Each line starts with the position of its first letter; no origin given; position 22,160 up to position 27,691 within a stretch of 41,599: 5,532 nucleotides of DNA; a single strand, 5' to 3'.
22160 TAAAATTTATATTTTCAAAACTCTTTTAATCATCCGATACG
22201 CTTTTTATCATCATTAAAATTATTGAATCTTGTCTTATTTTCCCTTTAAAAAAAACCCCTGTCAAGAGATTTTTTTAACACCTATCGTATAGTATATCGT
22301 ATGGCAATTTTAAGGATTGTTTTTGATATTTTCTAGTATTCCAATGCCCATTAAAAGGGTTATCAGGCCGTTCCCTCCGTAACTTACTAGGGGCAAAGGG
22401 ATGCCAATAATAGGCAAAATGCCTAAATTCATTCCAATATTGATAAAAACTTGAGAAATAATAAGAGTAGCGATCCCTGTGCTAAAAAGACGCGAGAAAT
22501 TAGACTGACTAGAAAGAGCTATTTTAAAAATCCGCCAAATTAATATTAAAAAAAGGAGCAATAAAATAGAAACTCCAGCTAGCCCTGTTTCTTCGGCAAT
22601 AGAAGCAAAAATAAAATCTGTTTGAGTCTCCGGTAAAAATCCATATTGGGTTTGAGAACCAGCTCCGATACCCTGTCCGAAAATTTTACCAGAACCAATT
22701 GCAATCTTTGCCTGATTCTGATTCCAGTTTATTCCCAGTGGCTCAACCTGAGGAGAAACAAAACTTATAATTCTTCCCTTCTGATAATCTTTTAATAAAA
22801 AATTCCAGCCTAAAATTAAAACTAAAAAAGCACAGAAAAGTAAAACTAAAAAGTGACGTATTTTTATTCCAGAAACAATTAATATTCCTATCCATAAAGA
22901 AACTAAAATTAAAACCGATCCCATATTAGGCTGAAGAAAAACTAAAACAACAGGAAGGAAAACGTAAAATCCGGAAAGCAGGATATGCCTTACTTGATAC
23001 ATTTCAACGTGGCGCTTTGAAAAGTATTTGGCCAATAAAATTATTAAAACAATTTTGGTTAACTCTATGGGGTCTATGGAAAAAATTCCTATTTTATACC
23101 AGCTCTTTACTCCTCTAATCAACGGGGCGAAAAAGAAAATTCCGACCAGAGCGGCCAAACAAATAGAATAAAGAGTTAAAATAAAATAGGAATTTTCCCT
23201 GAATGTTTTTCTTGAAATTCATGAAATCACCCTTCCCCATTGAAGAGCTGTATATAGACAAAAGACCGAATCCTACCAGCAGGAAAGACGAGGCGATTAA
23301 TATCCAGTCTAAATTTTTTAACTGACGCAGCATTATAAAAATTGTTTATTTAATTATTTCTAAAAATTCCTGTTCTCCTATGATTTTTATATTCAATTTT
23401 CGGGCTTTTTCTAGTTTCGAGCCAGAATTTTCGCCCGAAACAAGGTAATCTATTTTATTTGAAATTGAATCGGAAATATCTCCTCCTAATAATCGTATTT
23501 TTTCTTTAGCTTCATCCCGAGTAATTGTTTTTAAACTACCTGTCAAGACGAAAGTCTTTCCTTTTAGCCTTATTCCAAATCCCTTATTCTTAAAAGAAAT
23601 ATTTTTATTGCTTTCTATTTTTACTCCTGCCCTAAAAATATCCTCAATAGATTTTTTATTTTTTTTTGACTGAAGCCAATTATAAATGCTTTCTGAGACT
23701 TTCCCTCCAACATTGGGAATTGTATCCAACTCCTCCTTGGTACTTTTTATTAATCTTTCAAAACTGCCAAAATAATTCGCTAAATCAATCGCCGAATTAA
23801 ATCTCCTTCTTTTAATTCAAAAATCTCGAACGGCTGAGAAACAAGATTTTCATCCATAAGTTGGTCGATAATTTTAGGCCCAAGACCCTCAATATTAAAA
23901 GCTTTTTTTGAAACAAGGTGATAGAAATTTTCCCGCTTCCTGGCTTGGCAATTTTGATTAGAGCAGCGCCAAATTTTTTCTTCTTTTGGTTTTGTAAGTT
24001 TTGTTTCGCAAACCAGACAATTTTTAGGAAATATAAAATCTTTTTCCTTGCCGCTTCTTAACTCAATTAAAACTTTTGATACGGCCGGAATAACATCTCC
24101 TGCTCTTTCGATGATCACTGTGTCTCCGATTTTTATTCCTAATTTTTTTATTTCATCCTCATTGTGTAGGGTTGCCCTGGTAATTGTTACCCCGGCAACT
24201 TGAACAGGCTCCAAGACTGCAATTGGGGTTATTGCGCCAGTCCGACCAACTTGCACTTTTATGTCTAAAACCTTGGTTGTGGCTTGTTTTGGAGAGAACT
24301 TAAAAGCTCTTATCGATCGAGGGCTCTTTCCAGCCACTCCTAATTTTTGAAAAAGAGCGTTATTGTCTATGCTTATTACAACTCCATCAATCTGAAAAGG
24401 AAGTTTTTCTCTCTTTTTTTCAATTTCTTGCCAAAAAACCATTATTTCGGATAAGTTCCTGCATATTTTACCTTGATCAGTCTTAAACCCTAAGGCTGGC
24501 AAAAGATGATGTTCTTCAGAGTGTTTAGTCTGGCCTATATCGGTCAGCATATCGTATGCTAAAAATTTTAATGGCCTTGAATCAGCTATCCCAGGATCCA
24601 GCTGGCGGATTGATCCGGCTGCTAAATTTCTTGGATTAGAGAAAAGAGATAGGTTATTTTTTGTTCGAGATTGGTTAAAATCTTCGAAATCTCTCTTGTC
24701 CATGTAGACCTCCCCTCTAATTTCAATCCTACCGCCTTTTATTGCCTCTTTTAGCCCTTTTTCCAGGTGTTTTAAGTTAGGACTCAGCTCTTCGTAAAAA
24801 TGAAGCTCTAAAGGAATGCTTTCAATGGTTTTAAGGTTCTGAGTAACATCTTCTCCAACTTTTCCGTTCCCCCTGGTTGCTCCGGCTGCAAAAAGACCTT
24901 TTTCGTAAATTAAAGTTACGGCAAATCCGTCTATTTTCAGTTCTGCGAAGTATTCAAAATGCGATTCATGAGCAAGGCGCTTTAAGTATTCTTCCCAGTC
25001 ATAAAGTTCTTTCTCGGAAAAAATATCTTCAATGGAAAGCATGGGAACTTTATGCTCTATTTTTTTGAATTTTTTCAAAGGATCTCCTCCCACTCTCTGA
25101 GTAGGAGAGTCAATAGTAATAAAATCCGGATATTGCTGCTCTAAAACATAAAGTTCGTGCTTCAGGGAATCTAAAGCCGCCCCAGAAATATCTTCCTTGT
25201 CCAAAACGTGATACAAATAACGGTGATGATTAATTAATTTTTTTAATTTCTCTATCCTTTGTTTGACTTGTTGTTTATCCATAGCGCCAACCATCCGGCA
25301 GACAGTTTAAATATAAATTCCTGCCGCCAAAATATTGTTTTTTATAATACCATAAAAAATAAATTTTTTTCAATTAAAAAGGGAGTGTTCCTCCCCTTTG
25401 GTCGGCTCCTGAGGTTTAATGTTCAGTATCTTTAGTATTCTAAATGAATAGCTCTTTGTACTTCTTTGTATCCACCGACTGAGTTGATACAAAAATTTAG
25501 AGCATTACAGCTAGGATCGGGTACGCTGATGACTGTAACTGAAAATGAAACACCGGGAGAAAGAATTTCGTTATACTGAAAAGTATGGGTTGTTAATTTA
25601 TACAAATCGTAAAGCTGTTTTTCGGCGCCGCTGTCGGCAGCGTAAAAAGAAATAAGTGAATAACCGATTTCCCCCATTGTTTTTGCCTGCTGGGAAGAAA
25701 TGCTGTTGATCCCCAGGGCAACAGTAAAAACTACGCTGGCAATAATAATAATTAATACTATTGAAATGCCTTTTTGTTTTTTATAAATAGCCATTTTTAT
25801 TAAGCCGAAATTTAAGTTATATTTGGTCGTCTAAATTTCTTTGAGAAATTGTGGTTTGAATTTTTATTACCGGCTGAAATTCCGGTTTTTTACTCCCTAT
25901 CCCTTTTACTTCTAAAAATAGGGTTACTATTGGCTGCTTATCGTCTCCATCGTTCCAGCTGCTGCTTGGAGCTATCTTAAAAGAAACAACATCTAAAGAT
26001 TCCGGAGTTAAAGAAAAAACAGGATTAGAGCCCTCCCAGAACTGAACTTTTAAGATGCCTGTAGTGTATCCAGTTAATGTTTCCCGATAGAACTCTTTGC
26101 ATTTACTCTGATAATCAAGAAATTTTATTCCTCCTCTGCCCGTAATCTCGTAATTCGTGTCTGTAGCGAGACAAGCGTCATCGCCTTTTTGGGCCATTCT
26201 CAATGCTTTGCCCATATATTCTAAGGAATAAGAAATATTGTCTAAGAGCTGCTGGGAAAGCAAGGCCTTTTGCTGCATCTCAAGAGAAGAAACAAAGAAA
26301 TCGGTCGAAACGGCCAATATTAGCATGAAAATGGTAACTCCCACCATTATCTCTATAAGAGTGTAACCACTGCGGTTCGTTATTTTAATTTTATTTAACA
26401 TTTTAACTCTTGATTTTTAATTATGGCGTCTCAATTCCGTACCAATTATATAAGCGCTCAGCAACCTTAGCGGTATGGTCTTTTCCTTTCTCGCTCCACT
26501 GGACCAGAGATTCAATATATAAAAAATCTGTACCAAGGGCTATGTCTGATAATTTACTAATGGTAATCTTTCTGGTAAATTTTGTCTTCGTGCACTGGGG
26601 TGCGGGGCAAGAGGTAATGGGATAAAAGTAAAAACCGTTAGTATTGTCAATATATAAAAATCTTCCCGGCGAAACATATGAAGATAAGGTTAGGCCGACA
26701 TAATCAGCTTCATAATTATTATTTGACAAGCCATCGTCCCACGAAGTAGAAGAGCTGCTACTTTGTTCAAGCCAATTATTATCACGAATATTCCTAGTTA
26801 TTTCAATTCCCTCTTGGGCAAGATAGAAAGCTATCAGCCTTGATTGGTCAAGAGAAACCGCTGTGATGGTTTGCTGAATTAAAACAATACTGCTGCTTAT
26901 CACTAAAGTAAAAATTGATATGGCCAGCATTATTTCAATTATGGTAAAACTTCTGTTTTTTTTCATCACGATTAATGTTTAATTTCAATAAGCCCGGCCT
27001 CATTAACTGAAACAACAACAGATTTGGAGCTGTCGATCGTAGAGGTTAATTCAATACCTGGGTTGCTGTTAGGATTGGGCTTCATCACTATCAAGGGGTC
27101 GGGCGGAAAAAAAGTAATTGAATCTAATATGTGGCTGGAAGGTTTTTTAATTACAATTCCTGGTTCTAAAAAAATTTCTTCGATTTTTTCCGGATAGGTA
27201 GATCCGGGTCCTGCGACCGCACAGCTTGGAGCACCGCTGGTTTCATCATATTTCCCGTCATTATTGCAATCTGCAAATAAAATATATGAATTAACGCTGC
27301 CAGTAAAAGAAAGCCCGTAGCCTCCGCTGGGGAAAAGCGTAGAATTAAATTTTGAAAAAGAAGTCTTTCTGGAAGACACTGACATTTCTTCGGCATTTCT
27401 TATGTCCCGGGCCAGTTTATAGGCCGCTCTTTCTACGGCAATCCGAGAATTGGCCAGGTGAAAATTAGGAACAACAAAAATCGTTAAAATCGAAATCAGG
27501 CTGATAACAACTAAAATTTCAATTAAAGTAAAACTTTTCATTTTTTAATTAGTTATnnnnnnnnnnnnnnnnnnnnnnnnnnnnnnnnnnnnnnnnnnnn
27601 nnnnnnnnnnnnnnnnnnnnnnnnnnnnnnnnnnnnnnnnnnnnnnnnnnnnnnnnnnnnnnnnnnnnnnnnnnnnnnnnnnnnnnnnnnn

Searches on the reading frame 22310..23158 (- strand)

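Call 7: search_protein_families(library=pfam, proteins=[window:22310-23158:-], max_evalue=0.001)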
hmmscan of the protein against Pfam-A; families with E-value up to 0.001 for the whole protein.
window:22310-23158:- (282 aa): 1 family
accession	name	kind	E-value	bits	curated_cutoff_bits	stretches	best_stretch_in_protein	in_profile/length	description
PF01098.24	FTSW_RODA_SPOVE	-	1.3e-78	264.9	26.4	1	3-280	77-352/356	Cell cycle protein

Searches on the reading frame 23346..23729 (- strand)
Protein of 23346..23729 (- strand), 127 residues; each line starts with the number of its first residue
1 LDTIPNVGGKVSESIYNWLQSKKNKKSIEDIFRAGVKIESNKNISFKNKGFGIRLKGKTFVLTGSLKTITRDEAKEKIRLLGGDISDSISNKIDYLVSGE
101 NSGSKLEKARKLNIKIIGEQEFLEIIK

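Call 7: search_protein_families(library=pfam, proteins=[window:23346-23729:-], max_evalue=0.001)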
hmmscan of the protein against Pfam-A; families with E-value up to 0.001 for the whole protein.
window:23346-23729:- (127 aa): 3 families
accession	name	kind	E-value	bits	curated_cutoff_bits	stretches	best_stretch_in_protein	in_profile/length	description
PF00533.33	BRCT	-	1.3e-17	64.2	21.3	1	55-126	6-78/78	BRCA1 C Terminus (BRCT) domain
PF12738.14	PTCB-BRCT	-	2.5e-07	31.1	22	1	71-117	13-59/63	twin BRCT domain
PF16589.12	BRCT_2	-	2.3e-06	28.3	27.3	1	55-117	3-65/86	BRCT domain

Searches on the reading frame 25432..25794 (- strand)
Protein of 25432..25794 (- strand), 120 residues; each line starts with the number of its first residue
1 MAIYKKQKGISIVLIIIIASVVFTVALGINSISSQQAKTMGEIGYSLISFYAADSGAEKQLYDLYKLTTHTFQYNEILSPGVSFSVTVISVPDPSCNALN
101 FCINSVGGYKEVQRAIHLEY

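Call 3: search_protein_families(library=pfam, proteins=[window:25432-25794:-], max_evalue=0.1)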
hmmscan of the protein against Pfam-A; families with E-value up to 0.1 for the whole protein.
window:25432-25794:- (120 aa): 1 family
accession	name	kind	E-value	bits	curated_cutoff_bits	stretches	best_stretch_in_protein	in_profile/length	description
PF13624.11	SurA_N_3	-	0.0033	17.7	27.2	1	5-68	7-69/162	SurA-like N-terminal domain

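Call 4: search_protein_families(library=ncbifam, proteins=[window:25432-25794:-], max_evalue=0.1)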
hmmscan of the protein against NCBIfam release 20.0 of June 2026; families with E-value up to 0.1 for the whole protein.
window:25432-25794:- (120 aa): 0 families

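Call 48: search_solved_structures(query=A2, max_evalue=10, show_alignments=2)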
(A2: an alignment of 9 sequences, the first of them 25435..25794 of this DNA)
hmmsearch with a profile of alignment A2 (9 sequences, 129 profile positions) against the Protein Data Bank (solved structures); distinct sequences matched with E-value up to 10: 7.
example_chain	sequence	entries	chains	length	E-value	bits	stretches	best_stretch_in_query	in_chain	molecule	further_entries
1dvv_A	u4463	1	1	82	0.24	14.7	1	43-78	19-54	CYTOCHROME C551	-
8sl0_A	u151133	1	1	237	0.52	13.7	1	48-108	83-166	Gasdermin bGSDM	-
7n51_A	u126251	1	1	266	0.62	13.4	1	48-108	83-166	Gasdermin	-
6qvi_A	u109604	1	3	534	1.2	12.5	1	46-74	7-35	ComZ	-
5xec_C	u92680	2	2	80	1.4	12.3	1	43-78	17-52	Cytochrome c-552,Cytochrome c-551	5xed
2exv_A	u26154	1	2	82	1.6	12.1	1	43-78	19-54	Cytochrome c-551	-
1ukr_A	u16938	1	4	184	4.4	10.7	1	31-113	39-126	ENDO-1,4-B-XYLANASE I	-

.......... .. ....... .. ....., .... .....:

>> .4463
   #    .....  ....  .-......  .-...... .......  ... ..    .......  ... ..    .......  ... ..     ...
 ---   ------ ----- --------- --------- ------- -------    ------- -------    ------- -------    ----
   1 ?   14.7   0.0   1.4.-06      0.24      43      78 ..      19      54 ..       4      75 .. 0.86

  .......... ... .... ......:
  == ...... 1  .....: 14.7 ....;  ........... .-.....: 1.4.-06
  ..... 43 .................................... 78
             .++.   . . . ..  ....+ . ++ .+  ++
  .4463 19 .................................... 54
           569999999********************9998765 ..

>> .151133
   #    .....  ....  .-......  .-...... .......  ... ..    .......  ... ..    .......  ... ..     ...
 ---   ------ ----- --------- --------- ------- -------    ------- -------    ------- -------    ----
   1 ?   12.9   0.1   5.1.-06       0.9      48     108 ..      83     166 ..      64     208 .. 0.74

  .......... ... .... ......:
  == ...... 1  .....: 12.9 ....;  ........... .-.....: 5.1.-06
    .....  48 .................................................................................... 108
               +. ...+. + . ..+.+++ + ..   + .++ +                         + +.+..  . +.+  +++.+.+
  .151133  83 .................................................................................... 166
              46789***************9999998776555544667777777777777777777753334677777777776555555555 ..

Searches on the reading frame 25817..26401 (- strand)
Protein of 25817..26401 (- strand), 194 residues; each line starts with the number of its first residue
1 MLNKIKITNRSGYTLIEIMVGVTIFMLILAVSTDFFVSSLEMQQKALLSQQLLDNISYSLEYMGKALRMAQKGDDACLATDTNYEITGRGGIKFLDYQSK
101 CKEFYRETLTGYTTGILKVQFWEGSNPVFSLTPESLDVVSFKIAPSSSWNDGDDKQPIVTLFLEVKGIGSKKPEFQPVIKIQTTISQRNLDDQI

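Call 3: search_protein_families(library=pfam, proteins=[window:25817-26401:-], max_evalue=0.1)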
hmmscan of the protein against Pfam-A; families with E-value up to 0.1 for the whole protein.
window:25817-26401:- (194 aa): 2 families
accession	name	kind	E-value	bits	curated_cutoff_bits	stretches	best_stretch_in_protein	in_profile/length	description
PF07963.17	N_methyl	-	5.9e-06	26.1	21.2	1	9-31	3-25/27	Prokaryotic N-terminal methylation motif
PF24578.1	CSPP1_C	-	0.065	13.3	27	0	38-51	34-47/55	Centrosome and spindle pole-associated protein 1, C-terminal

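Call 4: search_protein_families(library=ncbifam, proteins=[window:25817-26401:-], max_evalue=0.1)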
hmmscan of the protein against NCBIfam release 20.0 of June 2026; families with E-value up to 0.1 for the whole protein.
window:25817-26401:- (194 aa): 9 families
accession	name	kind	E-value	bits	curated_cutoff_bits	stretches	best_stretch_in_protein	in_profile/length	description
TIGR02596.1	TIGR02596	subfamily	0.00063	19.9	70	1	13-58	1-46/196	Verru_Chthon cassette protein D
NF007800.0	PRK10506.1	equivalog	0.00081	19.2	158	1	6-82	4-85/163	prepilin peptidase-dependent protein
NF007848.0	PRK10557.1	equivalog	0.0037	16.6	120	1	6-79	6-79/192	prepilin peptidase-dependent protein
NF041002.1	pilin_ComGF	equivalog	0.0067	16.7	80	1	11-48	2-39/139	competence type IV pilus minor pilin ComGF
TIGR02532.1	IV_pilin_GFxxxE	domain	0.012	15.5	16.3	1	10-25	1-16/24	prepilin-type N-terminal cleavage/methylation domain-containing protein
NF038304.1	EPS_HpsC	equivalog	0.015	14.9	200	1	8-68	18-78/318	hormogonium polysaccharide secretion pseudopilin HpsC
NF007862.0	PRK10574.1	equivalog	0.028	14.6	138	1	8-59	2-50/145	prepilin peptidase-dependent pilin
NF041013.1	T4P_ComGE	equivalog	0.03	14.4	49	1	11-31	4-24/83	competence type IV pilus minor pilin ComGE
TIGR02599.1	TIGR02599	subfamily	0.052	12.8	256.5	1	12-67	1-56/361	Verru_Chthon cassette protein C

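Call 49: search_solved_structures(query=A3, max_evalue=10)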
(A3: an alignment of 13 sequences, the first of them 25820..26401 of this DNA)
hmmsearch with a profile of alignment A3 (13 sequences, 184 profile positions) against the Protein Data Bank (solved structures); distinct sequences matched with E-value up to 10: 15.
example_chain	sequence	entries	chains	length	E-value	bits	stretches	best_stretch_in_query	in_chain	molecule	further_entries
9egp_A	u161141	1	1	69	2.5e-05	27.3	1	7-51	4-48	Geopilin domain 1 protein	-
7tgg_A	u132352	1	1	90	2.7e-05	27.2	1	5-62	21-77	Geopilin domain 1 protein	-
9laa_A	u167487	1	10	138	0.0018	21.3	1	1-35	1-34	Type IV pilin protein PilA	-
9lab_B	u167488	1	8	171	0.039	16.9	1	9-44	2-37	MSHA major pilin subunit MshA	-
2m7g_A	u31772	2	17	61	0.047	16.6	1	14-63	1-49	Geopilin domain 1 protein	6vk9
4i3r_G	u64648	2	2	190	0.057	16.4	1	74-178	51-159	Outer domain of HIV-1 gp120 (KER2018 OD4.2.2)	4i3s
8pfb_G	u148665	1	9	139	0.11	15.4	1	14-52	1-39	Type IV pilin PilE1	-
6xxd_A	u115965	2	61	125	0.36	13.7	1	14-59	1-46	PilA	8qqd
8tj2_C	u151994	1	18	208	0.44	13.5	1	14-49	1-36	Type IV major pilin protein PilA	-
5d3d_A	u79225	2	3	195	0.59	13.1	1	91-174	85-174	Staphylococcal Superantigen-Like protein 3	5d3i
5klc_A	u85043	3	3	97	0.81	12.6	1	84-134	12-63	Carbohydrate binding module E1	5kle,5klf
8qqj_J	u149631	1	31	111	0.83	12.6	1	14-77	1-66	Type IV narrow pilus major component PilA5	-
6xxe_A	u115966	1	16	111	0.97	12.4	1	14-77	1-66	Uncharacterized protein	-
9yfy_A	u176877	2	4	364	3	10.8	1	55-134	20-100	KrKA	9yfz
9yfx_A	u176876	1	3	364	4.5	10.2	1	55-134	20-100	KrKA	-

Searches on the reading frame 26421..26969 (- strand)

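Call 3: search_protein_families(library=pfam, proteins=[window:26421-26969:-], max_evalue=0.1)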
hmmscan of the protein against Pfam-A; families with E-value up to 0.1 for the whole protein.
window:26421-26969:- (182 aa): 1 family
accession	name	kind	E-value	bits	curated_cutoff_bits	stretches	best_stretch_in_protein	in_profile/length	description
PF07963.17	N_methyl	-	2.9e-05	23.9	21.2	1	2-25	1-24/27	Prokaryotic N-terminal methylation motif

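Call 4: search_protein_families(library=ncbifam, proteins=[window:26421-26969:-], max_evalue=0.1)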
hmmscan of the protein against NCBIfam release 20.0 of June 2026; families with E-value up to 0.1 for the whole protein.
window:26421-26969:- (182 aa): 4 families
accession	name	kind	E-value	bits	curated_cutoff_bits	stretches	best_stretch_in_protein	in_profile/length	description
TIGR01707.1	gspI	equivalog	2.9e-05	24.5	44.35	1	8-53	2-47/101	type II secretion system minor pseudopilin GspI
NF041013.1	T4P_ComGE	equivalog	0.00027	21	49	1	3-57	1-55/83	competence type IV pilus minor pilin ComGE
NF041002.1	pilin_ComGF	equivalog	0.014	15.7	80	1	6-39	2-35/139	competence type IV pilus minor pilin ComGF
NF007862.0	PRK10574.1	equivalog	0.033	14.3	138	1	2-39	1-38/145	prepilin peptidase-dependent pilin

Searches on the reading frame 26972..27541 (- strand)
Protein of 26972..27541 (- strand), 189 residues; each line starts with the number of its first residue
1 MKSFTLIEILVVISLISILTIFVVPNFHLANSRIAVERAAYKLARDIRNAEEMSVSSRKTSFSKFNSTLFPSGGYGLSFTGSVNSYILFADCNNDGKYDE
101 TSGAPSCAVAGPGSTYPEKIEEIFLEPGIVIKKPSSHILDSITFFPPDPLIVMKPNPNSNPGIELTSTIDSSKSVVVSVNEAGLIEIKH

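Call 3: search_protein_families(library=pfam, proteins=[window:26972-27541:-], max_evalue=0.1)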
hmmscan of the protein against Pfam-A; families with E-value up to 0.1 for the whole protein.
window:26972-27541:- (189 aa): 1 family
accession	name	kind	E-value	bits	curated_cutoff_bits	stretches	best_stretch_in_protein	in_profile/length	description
PF07963.17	N_methyl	-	0.0011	18.9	21.2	1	3-23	6-26/27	Prokaryotic N-terminal methylation motif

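Call 4: search_protein_families(library=ncbifam, proteins=[window:26972-27541:-], max_evalue=0.1)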
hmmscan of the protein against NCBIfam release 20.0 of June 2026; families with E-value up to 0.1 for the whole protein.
window:26972-27541:- (189 aa): 12 families
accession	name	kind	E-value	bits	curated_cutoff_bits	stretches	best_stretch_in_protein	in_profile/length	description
NF040999.1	pilin_ComGC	equivalog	2.8e-07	30.6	75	1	2-35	2-35/84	competence type IV pilus major pilin ComGC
TIGR01708.2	typeII_sec_gspH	equivalog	1.4e-06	28.4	80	1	4-56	4-56/169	type II secretion system minor pseudopilin GspH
NF040982.1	ComGD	equivalog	1.7e-06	28.5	70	1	2-63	2-63/139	competence type IV pilus minor pilin ComGD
NF041013.1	T4P_ComGE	equivalog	1.7e-05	24.8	49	1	2-48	4-50/83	competence type IV pilus minor pilin ComGE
NF041775.1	typeIV_PilA_Myxo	equivalog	0.00022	21.3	400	1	2-69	11-76/214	type IV pilin protein PilA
TIGR02596.1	TIGR02596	subfamily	0.00033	20.8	70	1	4-55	1-52/196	Verru_Chthon cassette protein D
TIGR01710.1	typeII_sec_gspG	equivalog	0.00044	20.3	88.85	1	3-43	2-42/134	type II secretion system major pseudopilin GspG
NF007862.0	PRK10574.1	equivalog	0.0014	18.8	138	1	2-28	5-31/145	prepilin peptidase-dependent pilin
TIGR02532.1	IV_pilin_GFxxxE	domain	0.0081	16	16.3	1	4-23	4-23/24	prepilin-type N-terminal cleavage/methylation domain-containing protein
NF007800.0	PRK10506.1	equivalog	0.025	14.4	158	1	3-43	10-50/163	prepilin peptidase-dependent protein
NF041002.1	pilin_ComGF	equivalog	0.032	14.5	80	1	2-34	2-34/139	competence type IV pilus minor pilin ComGF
TIGR02599.1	TIGR02599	subfamily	0.075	12.3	256.5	0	3-50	1-48/361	Verru_Chthon cassette protein C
